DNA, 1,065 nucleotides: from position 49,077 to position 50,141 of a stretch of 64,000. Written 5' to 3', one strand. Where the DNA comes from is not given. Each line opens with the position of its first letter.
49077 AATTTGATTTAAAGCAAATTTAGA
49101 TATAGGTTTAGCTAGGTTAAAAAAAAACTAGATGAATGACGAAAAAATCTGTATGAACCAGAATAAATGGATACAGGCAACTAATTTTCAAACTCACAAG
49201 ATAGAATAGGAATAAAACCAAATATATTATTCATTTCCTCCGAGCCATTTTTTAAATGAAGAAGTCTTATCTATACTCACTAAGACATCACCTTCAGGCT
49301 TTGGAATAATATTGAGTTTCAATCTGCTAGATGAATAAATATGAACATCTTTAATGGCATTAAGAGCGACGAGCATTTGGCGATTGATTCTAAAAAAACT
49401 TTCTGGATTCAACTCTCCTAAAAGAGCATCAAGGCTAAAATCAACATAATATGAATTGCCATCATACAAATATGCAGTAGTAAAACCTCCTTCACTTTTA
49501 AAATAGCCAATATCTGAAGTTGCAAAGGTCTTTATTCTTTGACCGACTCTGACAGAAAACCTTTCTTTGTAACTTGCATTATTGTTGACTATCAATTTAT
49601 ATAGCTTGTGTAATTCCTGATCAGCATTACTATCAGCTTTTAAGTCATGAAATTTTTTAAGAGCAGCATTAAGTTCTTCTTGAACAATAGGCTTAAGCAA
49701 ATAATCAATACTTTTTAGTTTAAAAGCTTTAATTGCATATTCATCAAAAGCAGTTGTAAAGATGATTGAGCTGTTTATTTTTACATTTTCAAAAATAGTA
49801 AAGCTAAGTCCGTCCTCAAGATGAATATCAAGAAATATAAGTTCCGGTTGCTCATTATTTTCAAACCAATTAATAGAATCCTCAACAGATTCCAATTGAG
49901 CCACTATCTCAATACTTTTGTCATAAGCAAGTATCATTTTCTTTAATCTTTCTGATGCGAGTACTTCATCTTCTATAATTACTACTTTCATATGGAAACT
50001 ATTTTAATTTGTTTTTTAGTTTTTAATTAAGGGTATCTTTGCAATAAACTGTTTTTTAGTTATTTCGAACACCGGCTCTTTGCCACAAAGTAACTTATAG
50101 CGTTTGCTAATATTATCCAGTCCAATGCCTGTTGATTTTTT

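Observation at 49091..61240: Identical composite promoter architecture at three units flanking a LytS/LytTR system: candidate LytTR regulon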

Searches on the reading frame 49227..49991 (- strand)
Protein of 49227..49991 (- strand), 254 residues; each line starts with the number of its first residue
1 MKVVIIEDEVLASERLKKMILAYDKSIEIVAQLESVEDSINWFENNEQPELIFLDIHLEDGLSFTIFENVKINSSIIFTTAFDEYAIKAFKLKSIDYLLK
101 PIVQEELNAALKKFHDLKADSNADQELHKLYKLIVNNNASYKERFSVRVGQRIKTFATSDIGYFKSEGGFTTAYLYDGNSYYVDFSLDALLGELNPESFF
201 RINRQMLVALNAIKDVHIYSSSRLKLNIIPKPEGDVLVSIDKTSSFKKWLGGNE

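Call 9: search_protein_families(library=pfam, proteins=[window:49227-49991:-])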
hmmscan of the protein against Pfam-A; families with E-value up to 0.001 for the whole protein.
window:49227-49991:- (254 aa): 2 families
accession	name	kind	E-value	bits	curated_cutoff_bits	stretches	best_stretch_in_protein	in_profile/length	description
PF04397.21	LytTR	-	1.1e-14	54.9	22.6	1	152-250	2-97/98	LytTr DNA-binding domain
PF00072.30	Response_reg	-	2.7e-11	44.1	30.2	1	3-111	1-110/111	Response regulator receiver domain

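Call 10: find_related_loci(query=window:49227-49991:-, collection=genome_contigs, flank=10000)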
Query window:49227-49991:- (254 aa) in genome_contigs; peptide patterns used: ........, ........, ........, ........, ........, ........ (x = any residue, [..] = any of these).
599 stretches matched a pattern (row limit reached: there are more); 530 encode a relative of the query (tblastn E <= 1e-3); the best 80 are kept; 80 distinct loci.
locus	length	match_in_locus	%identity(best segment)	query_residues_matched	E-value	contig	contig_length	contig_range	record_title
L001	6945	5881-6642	79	1-254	3e-135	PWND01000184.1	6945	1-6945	MAG: Bacteroidales bacterium isolate CSSed10_302R1 CS-Sed10-C33914, whole genome shotgun sequence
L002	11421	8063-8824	79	1-254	3e-135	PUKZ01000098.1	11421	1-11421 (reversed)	MAG: Bacteroidales bacterium isolate B1Sed10_61 B1-Sed10-C7723, whole genome shotgun sequence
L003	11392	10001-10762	79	1-254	3e-132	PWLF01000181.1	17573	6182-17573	MAG: Bacteroidales bacterium isolate CSSed10_229R1 CS-Sed10-C6318, whole genome shotgun sequence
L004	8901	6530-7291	73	1-254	3e-121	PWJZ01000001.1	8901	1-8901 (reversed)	MAG: Bacteroidales bacterium isolate CSSed10_172R1 CS-Sed10-C22129, whole genome shotgun sequence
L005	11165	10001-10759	66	1-253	2e-112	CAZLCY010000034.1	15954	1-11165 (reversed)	MAG TPA_asm: uncultured Bacteroidales bacterium isolate SRP252850_co1_226 genome assembly, contig: NODE_6762_length_1595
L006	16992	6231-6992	64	1-254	1e-106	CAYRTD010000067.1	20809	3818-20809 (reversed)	MAG TPA_asm: uncultured Bacteroidaceae bacterium isolate SRP332253_co1_293 genome assembly, contig: NODE_4060_length_208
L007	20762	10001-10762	62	1-254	7e-103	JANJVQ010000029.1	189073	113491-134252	MAG: Paludibacter sp. isolate RC263_metabat.bin.35 RC263_k141_371152, whole genome shotgun sequence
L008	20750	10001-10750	60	1-250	2e-97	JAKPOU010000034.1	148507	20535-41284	MAG: Bacteroidota bacterium isolate JPNA_maxbin.084 k141_259093, whole genome shotgun sequence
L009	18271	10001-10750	59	1-250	5e-95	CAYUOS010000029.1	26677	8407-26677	MAG TPA_asm: uncultured Rikenellaceae bacterium isolate binchicken_co168_323 genome assembly, contig: NODE_3151_length_2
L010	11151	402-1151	58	1-250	1e-94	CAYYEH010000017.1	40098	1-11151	MAG TPA_asm: uncultured Rikenella sp. isolate binchicken_co22_192 genome assembly, contig: NODE_1044_length_40098_cov_23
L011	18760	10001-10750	58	1-250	5e-94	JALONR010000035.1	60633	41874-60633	MAG: Bacteroidales bacterium isolate Prado082 scaffold_1350, whole genome shotgun sequence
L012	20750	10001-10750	57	1-251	9e-94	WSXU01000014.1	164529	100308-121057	MAG: Bacteroidetes bacterium isolate X3_MaxBin.031 scaffold_304, whole genome shotgun sequence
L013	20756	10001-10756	56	1-252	6e-93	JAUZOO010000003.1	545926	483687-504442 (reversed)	MAG: Bacteroidota bacterium isolate bin129(14d) IAGCJBLB_3, whole genome shotgun sequence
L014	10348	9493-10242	57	1-251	2e-91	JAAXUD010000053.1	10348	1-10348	MAG: Lentimicrobium sp. isolate W4_Combined_metabat2_004 W4_Combined_metabat2_004_NODE_2127, whole genome shotgun sequen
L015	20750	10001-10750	57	1-251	5e-91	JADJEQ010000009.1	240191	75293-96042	MAG: Bacteroidales bacterium isolate Bjer_18-Q3-R1-45_BAT3C.220 tig00005202-10-2405530, whole genome shotgun sequence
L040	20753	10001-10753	53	1-252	2e-81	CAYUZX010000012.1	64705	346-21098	MAG TPA_asm: uncultured Prolixibacteraceae bacterium isolate SRP178699_co1_420 genome assembly, contig: NODE_351_length_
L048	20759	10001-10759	49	1-251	2e-77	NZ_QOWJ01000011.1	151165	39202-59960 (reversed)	Paracnuella aquatica strain N24 10_scaffold11, whole genome shotgun sequence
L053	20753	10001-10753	46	1-251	9e-74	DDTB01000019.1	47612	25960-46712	MAG TPA_asm: Chitinophagaceae bacterium UBA2375 UBA2375_contig_9360, whole genome shotgun sequence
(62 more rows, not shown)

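Call 24: search_protein_families(library=pfam, proteins=[L048:10894-11808:+, L040:2530-3888:+, L053:11540-12331:+], max_evalue=0.01)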
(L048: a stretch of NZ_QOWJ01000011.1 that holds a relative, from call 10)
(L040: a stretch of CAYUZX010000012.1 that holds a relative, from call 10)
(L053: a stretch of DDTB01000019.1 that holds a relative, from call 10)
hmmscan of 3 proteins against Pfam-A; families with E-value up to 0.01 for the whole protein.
L048:10894-11808:+ (304 aa): 7 families
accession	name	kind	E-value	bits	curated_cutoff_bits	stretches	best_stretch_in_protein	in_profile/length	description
PF00561.26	Abhydrolase_1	-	1.2e-23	84.5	25.8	1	46-288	4-244/245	alpha/beta hydrolase fold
PF12697.13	Abhydrolase_6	-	7.6e-14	53.3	26.3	1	46-294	2-216/217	Alpha/beta hydrolase family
PF12146.15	Hydrolase_4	-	2.6e-11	43.7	27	1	45-268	7-213/239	Serine aminopeptidase, S33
PF12695.13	Abhydrolase_5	-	0.00018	21.8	27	1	110-143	55-87/164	Alpha/beta hydrolase family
PF03096.20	Ndr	-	0.00061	19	23.3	1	91-274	75-248/283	Ndr family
PF06028.17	DUF915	-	0.004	17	22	1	92-138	83-129/255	Alpha/beta hydrolase of unknown function (DUF915)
PF00326.27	Peptidase_S9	-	0.01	15.8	22.6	0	112-155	64-107/213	Prolyl oligopeptidase family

L040:2530-3888:+ (452 aa): 1 family
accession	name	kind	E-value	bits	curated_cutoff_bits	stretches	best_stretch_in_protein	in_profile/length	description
PF02321.23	OEP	-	5.9e-44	150.6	22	2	263-444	9-186/187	Outer membrane efflux protein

L053:11540-12331:+ (263 aa): 1 family
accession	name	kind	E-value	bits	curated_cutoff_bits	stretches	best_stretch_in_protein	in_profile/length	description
PF02517.21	Rce1-like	-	4.6e-13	49.7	22.4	1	118-209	4-92/93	Type II CAAX prenyl endopeptidase Rce1-like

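Call 38: search_solved_structures(query=window:49227-49991:-, max_evalue=0.001)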
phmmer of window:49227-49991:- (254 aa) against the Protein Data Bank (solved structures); distinct sequences matched with E-value up to 0.001: 12.
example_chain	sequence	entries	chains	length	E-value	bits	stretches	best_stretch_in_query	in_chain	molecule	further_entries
6m8o_A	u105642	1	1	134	4e-14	56.3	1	1-122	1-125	DNA-binding response regulator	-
2qv0_A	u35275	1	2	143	6.7e-13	52.3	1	1-117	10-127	Protein mrkE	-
6swf_A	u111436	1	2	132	8.4e-08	35.6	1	2-115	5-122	Two-component response regulator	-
6swb_A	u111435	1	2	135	9.3e-08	35.5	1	2-115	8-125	Two-component response regulator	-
9xzo_A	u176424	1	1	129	8.7e-07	32.3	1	2-114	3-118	De novo protein M1X0B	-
3w9s_A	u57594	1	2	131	9.5e-05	25.6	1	1-114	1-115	OmpR family response regulator in two-component regulatory system with BasS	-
6swl_A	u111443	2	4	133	0.00024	24.3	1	3-114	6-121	Two-component response regulator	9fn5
8jo2_H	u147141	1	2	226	0.00028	24.1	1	1-114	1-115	DNA-binding transcriptional regulator BasR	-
4s04_A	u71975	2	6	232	0.0003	24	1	1-114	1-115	DNA-binding transcriptional regulator BasR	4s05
6wsh_A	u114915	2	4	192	0.00065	22.9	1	2-109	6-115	Response regulator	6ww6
8phx_A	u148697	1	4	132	0.00075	22.7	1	2-114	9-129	Histidine protein kinase SLN1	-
8svz_A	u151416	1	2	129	0.00095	22.3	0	2-113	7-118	Two-component response regulator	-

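Call 49: search_protein_families(library=ncbifam, proteins=[window:49227-49991:-], max_evalue=0.01)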
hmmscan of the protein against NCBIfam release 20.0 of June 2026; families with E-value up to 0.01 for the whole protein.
window:49227-49991:- (254 aa): 35 families (the best 25 are shown)
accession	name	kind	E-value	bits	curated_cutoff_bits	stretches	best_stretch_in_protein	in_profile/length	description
NF010684.1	PRK14084.1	equivalog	8.1e-27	94.6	375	1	1-231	1-235/254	response regulator transcription factor LytR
NF008677.0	PRK11697.1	equivalog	1.1e-26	93.6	246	1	1-239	2-224/238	two-component system response regulator BtsR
NF033791.1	ActR_PrrA_rreg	equivalog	3.2e-08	33.8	250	1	3-121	4-123/173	ActR/PrrA/RegA family redox response regulator transcription factor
NF007750.0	PRK10430.1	equivalog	1.6e-06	27.8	262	1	2-144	3-152/239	two-component system response regulator DcuR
NF007467.0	PRK10046.1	equivalog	1.7e-06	27.8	264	1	3-119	7-126/226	two-component response regulator DpiA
NF006623.1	PRK09191.1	subfamily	2.3e-06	27.6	240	1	2-111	139-248/258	PhyR family response regulator anti-anti-sigma factor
NF041946.1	LuxO_transreg_Vib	equivalog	4.2e-06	25.8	800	1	17-142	13-143/463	quorum-sensing sigma-54 dependent transcriptional regulator LuxO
NF045944.1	ResRegRpaBCyano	equivalog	2.3e-05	23.9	330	1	32-114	26-111/229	response regulator transcription factor RpaB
NF007977.0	PRK10701.1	equivalog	2.7e-05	23.8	330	1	2-114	3-115/241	two-component system response regulator RstA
NF045991.1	RespRegCtrARhodob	equivalog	3e-05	23.9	350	1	1-113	1-114/224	response regulator transcription factor CtrA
NF007935.0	PRK10651.1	equivalog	3.1e-05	23.3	250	1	2-113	8-122/216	two-component system response regulator NarL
NF052445.1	RespRegMctR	equivalog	3.8e-05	23.2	300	1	2-114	3-118/205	two-component system response regulator MctR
NF008469.0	PRK11361.1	equivalog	4.4e-05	22.4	714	1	3-129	7-134/461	acetoacetate metabolism transcriptional regulator AtoC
NF011896.0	PRK15369.1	equivalog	4.6e-05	23.1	242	1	2-118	5-124/211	two component system response regulator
TIGR01387.1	cztR_silR_copR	subfamily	5.1e-05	23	279.2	1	3-142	1-139/218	heavy metal response regulator transcription factor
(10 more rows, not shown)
